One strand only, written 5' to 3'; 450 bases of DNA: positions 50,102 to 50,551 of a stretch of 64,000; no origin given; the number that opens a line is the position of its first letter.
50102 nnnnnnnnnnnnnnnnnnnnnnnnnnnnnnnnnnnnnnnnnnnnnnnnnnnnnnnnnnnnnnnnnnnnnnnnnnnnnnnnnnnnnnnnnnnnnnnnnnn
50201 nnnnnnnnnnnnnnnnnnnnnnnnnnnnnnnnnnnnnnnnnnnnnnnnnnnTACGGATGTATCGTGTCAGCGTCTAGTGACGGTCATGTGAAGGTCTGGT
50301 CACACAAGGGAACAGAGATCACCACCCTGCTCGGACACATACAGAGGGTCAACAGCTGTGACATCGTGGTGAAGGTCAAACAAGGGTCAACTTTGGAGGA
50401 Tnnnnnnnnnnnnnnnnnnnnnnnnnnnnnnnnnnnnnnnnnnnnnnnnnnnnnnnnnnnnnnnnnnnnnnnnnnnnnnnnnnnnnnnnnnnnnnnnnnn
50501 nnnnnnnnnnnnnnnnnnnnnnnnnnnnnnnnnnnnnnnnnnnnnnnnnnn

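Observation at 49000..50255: Minisatellite whose units end in acceptor-like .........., terminating at the exon 44 acceptor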

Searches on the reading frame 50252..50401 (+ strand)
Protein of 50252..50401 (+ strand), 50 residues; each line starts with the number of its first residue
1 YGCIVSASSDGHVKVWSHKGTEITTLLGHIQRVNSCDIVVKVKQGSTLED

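Call 39: find_related_loci(query=window:50252-50401:+, collection=metagenome_contigs, flank=4000)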
Query seq(50 aa) (50 aa) in metagenome_contigs; peptide patterns used: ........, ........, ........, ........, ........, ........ (x = any residue, [..] = any of these).
377 stretches matched a pattern; 9 encode a relative of the query (tblastn E <= 1e-3); 9 distinct loci.
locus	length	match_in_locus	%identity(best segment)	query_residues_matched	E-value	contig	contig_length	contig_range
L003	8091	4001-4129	74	1-43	2e-18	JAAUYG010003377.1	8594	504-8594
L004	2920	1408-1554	61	1-49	9e-18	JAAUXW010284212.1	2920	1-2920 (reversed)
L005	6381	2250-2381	66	1-44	1e-16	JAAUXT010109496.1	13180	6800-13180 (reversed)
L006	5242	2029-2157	63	1-43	2e-16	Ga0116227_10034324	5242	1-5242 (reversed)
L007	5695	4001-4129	63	1-43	2e-16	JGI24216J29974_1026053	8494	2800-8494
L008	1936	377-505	65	1-43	6e-16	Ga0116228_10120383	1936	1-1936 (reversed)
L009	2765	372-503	61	1-44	2e-15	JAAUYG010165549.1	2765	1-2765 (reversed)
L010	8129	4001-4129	60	1-43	2e-15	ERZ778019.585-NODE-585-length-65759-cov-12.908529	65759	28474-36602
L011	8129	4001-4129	60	1-43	2e-15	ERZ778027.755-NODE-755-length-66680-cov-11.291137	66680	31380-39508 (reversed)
